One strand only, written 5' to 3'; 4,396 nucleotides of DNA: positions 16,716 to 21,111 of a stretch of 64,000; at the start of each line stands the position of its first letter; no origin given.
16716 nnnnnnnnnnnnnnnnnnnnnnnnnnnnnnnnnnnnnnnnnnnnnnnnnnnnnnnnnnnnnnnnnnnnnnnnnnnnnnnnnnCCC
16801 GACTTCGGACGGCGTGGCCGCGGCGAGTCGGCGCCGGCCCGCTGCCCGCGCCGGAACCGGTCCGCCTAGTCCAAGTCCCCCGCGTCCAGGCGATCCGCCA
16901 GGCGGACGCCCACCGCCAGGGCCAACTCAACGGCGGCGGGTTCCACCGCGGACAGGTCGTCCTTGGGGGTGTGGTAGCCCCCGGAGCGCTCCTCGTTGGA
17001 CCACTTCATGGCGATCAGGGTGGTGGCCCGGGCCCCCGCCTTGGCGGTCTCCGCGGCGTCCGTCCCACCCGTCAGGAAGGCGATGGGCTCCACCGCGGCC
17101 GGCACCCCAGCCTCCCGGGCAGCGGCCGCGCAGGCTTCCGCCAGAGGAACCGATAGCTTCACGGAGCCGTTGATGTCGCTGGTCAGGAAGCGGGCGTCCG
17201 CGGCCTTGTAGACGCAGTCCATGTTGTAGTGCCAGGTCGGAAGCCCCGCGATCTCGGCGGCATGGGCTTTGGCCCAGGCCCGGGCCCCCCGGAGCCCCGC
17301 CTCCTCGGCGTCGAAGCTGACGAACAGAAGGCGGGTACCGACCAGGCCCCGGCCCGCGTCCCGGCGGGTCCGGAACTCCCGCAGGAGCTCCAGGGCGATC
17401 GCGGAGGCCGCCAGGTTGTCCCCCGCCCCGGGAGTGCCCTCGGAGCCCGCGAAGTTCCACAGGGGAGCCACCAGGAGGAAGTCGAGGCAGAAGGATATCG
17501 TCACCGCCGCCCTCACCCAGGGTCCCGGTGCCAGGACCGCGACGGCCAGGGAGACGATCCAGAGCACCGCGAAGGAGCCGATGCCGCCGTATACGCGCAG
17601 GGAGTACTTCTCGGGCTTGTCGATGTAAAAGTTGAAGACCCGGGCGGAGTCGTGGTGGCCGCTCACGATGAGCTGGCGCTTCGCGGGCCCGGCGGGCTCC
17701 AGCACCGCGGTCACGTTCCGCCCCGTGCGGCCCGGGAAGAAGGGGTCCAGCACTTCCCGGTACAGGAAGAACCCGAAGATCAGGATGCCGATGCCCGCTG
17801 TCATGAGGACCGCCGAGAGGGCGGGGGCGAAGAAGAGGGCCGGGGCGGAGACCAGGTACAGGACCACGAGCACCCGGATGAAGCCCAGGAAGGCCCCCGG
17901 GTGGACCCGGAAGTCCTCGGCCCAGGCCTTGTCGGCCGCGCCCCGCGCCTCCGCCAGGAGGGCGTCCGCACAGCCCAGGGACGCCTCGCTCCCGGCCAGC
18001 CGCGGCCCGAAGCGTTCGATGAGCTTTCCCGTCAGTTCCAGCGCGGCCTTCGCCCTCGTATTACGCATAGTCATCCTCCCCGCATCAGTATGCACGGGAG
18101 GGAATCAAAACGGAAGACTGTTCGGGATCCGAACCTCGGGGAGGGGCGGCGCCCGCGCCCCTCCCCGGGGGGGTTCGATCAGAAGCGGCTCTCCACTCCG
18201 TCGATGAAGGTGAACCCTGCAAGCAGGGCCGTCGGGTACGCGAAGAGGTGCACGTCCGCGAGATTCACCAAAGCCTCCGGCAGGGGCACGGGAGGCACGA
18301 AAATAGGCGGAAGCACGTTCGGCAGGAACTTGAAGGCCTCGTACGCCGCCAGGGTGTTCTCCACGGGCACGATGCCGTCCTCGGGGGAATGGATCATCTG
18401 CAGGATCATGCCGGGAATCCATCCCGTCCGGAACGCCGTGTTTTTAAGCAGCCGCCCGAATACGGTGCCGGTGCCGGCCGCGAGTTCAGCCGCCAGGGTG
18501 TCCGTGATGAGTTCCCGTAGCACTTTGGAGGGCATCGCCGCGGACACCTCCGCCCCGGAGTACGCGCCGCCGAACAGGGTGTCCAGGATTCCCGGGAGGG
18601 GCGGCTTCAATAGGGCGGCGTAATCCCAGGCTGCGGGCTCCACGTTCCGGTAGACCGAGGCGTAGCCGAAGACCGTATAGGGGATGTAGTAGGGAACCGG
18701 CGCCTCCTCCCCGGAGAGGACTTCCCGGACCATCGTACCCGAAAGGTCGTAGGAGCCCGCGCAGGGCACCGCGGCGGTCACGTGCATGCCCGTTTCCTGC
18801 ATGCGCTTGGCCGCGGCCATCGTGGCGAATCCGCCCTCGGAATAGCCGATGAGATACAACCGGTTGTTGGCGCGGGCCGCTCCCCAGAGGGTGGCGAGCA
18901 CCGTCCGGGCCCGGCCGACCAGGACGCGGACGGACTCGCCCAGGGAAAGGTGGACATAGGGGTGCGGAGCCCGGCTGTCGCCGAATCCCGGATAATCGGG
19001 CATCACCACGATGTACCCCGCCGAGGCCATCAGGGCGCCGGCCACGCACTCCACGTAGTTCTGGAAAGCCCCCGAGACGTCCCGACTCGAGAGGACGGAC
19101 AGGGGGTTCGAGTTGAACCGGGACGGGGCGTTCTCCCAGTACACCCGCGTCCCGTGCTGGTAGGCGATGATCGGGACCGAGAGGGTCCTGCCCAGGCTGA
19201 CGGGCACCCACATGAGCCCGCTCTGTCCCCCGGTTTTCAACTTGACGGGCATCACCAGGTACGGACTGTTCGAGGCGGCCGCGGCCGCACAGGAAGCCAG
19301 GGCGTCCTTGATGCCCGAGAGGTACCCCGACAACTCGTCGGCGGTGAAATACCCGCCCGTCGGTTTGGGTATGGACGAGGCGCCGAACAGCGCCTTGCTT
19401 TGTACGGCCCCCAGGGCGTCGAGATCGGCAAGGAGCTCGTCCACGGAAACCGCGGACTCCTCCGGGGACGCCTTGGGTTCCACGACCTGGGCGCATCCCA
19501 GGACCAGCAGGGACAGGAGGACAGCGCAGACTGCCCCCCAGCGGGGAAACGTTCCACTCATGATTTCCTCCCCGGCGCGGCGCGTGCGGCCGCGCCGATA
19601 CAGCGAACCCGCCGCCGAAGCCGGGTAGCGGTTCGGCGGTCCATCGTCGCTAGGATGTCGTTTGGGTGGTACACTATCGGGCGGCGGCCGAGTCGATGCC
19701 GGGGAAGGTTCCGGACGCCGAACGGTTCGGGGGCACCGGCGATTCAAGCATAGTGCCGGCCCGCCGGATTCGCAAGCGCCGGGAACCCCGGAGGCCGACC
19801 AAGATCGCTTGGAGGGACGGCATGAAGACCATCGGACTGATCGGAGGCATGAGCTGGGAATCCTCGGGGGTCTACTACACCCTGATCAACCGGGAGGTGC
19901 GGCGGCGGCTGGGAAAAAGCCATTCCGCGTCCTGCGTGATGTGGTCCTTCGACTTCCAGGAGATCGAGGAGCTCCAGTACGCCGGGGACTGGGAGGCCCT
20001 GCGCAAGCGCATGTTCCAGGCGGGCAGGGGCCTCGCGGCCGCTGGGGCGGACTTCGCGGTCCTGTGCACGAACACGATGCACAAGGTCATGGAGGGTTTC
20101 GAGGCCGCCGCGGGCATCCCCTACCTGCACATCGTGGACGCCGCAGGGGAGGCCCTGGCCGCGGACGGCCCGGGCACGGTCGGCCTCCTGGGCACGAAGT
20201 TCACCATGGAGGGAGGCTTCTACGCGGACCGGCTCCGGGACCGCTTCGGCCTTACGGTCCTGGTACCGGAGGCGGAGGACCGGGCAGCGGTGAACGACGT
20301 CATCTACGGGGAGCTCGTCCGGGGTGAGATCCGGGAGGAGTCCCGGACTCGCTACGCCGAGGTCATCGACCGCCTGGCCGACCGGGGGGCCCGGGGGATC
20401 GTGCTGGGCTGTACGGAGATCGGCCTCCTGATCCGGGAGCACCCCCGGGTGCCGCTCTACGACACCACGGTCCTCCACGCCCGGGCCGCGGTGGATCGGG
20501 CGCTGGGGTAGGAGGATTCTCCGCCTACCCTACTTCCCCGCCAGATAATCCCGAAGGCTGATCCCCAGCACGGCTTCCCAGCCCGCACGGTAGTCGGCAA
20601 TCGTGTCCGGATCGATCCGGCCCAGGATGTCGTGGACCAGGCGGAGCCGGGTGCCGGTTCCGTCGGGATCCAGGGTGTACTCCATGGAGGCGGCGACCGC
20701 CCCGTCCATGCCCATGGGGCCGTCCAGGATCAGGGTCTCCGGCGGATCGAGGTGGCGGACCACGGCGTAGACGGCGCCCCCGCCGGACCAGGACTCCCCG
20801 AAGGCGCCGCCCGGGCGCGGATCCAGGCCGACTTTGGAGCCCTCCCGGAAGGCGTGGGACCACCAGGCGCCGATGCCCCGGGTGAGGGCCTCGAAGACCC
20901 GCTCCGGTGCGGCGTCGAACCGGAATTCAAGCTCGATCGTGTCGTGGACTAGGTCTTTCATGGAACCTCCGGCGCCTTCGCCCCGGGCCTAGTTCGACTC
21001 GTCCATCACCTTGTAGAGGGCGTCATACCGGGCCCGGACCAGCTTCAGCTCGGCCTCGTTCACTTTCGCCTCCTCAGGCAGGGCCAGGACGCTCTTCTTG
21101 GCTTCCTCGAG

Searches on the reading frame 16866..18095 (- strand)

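Call 20: search_protein_families(library=pfam, proteins=[window:16866-18095:-], max_evalue=0.001)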
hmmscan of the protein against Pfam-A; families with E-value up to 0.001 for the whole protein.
window:16866-18095:- (409 aa): 2 families
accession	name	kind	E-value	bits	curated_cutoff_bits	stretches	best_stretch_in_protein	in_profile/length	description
PF04389.22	Peptidase_M28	-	1.2e-18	67.9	21.3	1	127-390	1-183/193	Peptidase family M28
PF01546.33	Peptidase_M20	-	0.0003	21.2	24.6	1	222-388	31-192/206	Peptidase family M20/M25/M40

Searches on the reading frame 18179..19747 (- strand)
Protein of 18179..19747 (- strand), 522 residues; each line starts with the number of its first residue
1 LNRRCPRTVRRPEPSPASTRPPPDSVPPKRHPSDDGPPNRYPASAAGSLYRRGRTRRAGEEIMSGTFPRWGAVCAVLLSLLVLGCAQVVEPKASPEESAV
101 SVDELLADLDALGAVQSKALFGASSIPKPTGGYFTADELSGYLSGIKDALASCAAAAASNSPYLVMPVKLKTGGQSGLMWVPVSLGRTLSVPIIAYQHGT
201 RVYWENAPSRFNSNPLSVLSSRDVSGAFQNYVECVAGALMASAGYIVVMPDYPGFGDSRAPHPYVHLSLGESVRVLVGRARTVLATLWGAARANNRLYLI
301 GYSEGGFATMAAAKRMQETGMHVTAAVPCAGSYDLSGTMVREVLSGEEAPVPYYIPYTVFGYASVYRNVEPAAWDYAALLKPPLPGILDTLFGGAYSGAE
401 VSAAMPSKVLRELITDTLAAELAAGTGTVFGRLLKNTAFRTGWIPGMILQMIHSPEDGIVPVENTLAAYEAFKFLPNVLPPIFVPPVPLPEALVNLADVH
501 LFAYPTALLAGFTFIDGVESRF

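Call 20: search_protein_families(library=pfam, proteins=[window:18179-19747:-], max_evalue=0.001)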
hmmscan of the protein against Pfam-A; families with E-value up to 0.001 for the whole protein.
window:18179-19747:- (522 aa): 4 families
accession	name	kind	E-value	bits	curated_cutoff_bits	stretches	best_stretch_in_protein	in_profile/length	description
PF12697.13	Abhydrolase_6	-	3.2e-05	25.1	26.3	1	241-396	24-144/217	Alpha/beta hydrolase family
PF03583.20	LIP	-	9.9e-05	22.3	23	0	242-314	24-90/286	Secretory lipase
PF12146.15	Hydrolase_4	-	0.00027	20.7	27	1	239-334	26-112/239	Serine aminopeptidase, S33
PF00326.27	Peptidase_S9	-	0.00094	19.2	22.6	0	239-342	9-108/213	Prolyl oligopeptidase family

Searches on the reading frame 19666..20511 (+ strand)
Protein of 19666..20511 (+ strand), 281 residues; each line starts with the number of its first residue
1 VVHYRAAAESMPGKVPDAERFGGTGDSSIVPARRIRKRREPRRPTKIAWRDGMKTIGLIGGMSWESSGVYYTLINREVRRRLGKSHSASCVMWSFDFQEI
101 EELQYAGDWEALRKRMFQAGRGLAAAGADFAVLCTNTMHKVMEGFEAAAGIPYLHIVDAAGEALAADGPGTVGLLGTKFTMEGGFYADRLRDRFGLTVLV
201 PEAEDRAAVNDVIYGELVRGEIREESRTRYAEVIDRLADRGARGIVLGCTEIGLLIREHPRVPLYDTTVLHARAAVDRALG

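Call 20: search_protein_families(library=pfam, proteins=[window:19666-20511:+], max_evalue=0.001)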
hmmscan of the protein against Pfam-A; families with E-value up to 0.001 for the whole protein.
window:19666-20511:+ (281 aa): 1 family
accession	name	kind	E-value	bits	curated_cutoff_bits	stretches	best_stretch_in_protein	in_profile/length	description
PF01177.27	Asp_Glu_race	-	2.3e-40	139.1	31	1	59-275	1-211/211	Asp/Glu/Hydantoin racemase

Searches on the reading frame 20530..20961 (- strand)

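Call 20: search_protein_families(library=pfam, proteins=[window:20530-20961:-], max_evalue=0.001)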
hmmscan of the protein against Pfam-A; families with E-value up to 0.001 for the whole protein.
window:20530-20961:- (143 aa): 2 families
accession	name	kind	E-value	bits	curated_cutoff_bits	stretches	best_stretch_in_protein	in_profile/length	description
PF08327.17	AHSA1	-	7.9e-13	49.2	22.1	1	16-140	1-124/125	Activator of Hsp90 ATPase homolog 1-like protein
PF10604.15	Polyketide_cyc2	-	3e-05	24.8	27.4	1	8-108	3-104/142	Polyketide cyclase / dehydrase and lipid transport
